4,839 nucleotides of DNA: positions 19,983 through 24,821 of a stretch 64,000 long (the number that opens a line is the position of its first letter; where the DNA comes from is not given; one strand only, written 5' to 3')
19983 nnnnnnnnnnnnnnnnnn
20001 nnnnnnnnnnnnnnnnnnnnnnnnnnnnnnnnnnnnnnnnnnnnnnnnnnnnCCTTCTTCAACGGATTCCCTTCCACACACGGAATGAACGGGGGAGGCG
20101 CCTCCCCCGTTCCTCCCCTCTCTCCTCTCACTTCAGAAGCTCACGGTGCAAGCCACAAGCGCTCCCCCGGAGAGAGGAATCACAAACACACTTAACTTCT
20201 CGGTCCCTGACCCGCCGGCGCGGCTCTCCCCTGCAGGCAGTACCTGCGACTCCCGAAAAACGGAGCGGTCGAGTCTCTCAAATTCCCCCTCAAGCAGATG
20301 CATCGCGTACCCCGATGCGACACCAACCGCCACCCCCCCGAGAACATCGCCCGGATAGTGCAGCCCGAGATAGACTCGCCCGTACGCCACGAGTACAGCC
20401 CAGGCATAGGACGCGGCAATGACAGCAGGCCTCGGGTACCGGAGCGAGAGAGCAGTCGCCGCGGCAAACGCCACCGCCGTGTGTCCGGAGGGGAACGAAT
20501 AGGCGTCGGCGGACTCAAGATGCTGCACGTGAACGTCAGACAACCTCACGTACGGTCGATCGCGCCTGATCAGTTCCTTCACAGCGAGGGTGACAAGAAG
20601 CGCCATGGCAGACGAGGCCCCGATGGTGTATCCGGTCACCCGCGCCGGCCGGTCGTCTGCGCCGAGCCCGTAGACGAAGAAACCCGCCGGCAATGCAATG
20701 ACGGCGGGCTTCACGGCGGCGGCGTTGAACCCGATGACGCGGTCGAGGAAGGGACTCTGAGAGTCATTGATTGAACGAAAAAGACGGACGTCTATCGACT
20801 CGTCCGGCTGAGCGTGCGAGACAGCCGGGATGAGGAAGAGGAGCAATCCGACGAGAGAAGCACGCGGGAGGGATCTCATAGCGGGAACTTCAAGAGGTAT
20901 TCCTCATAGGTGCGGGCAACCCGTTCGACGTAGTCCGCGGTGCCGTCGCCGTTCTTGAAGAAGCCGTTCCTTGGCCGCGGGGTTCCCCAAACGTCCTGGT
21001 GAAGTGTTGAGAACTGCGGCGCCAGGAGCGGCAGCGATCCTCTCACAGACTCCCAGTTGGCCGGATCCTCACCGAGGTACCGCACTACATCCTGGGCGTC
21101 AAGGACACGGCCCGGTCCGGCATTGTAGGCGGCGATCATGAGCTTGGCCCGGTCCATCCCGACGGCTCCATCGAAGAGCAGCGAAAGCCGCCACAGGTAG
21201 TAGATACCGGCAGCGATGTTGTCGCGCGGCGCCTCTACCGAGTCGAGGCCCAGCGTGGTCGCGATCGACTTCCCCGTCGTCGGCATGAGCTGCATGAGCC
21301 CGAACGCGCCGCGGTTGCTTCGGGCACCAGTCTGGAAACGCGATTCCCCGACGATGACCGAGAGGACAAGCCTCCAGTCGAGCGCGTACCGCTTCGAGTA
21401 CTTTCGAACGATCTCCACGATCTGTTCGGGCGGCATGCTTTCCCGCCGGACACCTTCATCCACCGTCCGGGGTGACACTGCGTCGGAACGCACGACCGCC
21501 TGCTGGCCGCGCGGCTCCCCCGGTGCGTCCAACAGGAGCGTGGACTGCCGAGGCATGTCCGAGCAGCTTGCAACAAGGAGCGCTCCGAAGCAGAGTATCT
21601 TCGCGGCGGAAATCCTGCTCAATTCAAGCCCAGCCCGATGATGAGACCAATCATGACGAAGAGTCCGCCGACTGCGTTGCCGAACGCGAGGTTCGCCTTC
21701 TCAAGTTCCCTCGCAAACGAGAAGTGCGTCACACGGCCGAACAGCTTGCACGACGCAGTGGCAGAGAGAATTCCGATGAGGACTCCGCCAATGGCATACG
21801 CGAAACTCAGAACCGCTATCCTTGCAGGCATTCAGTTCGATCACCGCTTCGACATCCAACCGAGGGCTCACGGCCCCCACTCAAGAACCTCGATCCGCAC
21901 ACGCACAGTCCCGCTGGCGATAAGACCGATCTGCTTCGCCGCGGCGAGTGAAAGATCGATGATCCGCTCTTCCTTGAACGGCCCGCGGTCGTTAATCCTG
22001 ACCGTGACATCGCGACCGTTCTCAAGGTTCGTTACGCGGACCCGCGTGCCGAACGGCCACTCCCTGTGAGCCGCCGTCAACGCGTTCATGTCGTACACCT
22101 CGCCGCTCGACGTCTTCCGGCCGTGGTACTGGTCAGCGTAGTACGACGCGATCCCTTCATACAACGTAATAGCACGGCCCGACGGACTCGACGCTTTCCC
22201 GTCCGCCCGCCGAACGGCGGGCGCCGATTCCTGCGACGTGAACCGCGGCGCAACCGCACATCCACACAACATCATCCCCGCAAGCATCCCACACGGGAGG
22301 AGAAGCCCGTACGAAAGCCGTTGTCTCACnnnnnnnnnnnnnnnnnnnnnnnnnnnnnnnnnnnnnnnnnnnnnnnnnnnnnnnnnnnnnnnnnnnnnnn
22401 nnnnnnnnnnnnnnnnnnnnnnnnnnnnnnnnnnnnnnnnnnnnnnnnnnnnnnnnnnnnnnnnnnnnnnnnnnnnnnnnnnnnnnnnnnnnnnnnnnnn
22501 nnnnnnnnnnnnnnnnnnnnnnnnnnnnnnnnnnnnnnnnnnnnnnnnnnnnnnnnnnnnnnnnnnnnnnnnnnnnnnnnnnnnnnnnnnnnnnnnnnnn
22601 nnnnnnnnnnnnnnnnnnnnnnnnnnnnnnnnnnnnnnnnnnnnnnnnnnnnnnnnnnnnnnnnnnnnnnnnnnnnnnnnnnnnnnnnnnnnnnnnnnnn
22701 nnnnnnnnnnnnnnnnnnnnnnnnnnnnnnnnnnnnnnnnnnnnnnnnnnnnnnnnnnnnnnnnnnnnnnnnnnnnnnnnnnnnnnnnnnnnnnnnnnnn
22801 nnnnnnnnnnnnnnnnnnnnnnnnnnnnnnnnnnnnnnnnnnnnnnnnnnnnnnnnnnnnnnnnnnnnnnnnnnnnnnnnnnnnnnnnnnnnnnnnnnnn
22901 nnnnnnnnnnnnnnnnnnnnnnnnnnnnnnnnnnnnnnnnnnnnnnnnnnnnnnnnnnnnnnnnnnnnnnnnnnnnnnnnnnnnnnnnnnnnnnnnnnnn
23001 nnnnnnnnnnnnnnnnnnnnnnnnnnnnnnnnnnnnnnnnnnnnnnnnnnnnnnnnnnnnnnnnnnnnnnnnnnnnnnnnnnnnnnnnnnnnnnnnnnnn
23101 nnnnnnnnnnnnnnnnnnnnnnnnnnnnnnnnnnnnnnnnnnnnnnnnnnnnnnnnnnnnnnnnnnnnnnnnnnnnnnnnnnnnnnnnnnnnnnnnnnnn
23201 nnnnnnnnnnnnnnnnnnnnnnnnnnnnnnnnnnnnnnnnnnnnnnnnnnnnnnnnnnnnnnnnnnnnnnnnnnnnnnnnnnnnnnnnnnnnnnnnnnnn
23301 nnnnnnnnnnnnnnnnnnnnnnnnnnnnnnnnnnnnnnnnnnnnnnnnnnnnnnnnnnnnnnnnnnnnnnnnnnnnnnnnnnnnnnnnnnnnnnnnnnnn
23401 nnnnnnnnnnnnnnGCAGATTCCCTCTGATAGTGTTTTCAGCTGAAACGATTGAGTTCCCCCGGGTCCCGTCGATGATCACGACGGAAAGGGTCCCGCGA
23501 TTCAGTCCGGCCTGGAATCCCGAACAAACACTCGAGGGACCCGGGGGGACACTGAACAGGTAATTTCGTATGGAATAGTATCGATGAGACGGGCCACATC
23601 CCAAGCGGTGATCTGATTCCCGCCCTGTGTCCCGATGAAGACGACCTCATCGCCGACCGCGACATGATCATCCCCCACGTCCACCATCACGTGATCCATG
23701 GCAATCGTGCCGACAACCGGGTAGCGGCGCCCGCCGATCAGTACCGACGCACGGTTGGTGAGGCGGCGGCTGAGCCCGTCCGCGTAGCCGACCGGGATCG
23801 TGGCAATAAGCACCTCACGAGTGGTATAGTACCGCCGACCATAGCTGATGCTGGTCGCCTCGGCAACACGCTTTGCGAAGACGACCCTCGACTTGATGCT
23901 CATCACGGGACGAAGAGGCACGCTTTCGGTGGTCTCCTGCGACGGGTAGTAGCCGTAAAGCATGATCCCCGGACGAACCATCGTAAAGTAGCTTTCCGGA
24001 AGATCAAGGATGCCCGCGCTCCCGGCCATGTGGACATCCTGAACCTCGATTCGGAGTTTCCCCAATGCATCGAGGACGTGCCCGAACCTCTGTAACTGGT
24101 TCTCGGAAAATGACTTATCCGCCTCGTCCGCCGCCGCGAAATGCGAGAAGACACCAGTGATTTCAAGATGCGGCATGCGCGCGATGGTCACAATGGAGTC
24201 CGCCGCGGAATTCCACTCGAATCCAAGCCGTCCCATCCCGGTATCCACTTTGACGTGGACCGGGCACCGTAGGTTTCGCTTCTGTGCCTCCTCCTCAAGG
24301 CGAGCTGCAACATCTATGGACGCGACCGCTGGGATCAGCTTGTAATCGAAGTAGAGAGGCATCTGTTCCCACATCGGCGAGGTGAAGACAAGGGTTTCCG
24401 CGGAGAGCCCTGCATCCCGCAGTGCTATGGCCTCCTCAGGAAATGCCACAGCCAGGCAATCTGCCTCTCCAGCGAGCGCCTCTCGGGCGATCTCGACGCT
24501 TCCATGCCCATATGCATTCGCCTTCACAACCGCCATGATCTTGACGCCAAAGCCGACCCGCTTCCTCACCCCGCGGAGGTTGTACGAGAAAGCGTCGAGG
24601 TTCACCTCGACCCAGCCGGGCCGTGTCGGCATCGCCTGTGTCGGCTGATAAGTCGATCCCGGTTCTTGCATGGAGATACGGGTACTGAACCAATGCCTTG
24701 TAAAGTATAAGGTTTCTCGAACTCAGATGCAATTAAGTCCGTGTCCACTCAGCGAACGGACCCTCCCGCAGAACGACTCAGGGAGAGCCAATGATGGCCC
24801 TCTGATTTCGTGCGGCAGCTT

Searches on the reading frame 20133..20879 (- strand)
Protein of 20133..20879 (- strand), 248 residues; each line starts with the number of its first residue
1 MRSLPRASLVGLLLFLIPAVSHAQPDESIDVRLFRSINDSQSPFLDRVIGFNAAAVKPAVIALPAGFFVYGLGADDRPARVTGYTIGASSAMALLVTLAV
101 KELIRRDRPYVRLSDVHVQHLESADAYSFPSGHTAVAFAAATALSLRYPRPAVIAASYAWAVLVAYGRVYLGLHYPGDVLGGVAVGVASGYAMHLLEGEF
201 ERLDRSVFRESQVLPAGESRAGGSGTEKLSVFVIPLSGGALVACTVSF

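Call 19: search_protein_families(library=ncbifam, proteins=[window:20133-20879:-], max_evalue=1e-10)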
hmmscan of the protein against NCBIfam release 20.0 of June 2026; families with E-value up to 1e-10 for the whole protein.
window:20133-20879:- (248 aa): 2 families
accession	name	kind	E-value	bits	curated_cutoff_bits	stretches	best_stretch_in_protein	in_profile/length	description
NF047884.1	UdeprDiPSep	equivalog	3.7e-18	66.1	250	1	24-192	20-182/188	undecaprenyl-diphosphatase SepP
NF008813.0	PRK11837.1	equivalog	2.9e-16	60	229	1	28-196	4-171/202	undecaprenyl-diphosphate phosphatase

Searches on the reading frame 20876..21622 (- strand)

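Call 19: search_protein_families(library=ncbifam, proteins=[window:20876-21622:-], max_evalue=1e-10)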
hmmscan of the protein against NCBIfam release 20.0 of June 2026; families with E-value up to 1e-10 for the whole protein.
window:20876-21622:- (248 aa): 3 families
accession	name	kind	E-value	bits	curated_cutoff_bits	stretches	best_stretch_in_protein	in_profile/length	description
NF008112.0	PRK10859.1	equivalog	4.5e-22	78.2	354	1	70-241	292-448/483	membrane-bound lytic murein transglycosylase MltF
NF047373.1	BB0259_flg_lyt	exception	2e-20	73.2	234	1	70-173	550-650/705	flagellar assembly lytic transglycosylase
NF008670.0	PRK11671.1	equivalog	2e-12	47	375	1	67-175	191-308/359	membrane-bound lytic murein transglycosylase MltC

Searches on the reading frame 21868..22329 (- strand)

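Call 19: search_protein_families(library=ncbifam, proteins=[window:21868-22329:-], max_evalue=1e-10)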
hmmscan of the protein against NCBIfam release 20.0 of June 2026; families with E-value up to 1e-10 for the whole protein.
window:21868-22329:- (153 aa): 3 families
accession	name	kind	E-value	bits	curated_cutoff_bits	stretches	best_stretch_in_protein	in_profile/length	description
TIGR00413.1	rlpA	subfamily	9.5e-46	156.4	82.15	1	59-151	1-93/208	septal ring lytic transglycosylase RlpA family protein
NF047735.1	MPL36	exception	4.4e-31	108.6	430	1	58-152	93-187/305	RlpA family plasminogen-binding lipoprotein MPL36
NF007953.1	PRK10672.1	equivalog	1e-27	97.6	201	1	58-145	79-166/362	endolytic peptidoglycan transglycosylase RlpA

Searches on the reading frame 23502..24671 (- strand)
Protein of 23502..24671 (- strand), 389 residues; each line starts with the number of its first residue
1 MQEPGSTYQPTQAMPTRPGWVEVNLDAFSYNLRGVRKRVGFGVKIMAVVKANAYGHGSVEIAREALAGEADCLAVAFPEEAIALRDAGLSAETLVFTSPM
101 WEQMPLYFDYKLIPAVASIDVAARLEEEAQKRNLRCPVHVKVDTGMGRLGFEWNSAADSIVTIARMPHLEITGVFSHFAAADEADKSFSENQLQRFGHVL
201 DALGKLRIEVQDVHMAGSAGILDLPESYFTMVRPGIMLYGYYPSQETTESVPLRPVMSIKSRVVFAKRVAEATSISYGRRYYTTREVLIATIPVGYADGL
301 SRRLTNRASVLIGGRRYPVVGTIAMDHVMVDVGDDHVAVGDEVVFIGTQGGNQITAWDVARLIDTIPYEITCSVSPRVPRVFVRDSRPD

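Call 19: search_protein_families(library=ncbifam, proteins=[window:23502-24671:-], max_evalue=1e-10)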
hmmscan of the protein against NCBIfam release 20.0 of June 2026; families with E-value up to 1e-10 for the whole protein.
window:23502-24671:- (389 aa): 9 families
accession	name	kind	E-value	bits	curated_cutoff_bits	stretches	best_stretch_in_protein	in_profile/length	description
TIGR00492.1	alr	equivalog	6e-111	370.9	168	1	18-383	2-368/369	alanine racemase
NF033131.1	vanT-G-Cterm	exception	4.7e-99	331.7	460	1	19-381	3-367/368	serine racemase VanT catalytic subunit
NF008897.0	PRK11930.1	equivalog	2e-98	330.5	804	1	21-385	462-822/822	bifunctional UDP-N-acetylmuramoyl-tripeptide:D-alanyl-D-alanine ligase/alanine racemase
NF033132.1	vanT-CELN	equivalog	3e-59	201.1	900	1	22-378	343-693/697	membrane-bound serine racemase VanT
NF009879.0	PRK13340.1-4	subfamily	3.2e-59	200.8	434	1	14-382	37-404/406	alanine racemase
NF002970.2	PRK03646.1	exception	7.7e-53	179.8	600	1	16-380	2-353/356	catabolic alanine racemase DadX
NF000791.0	PRK00053.2-2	equivalog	6.9e-47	160.3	218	1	21-383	4-340/340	alanine racemase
NF033133.1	vanT-L-cat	exception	8.5e-47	160.1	750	1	22-334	11-323/366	serine racemase VanT-L catalytic subunit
NF000792.0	PRK00053.2-3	equivalog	4.2e-46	157.7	384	1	21-383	6-359/360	alanine racemase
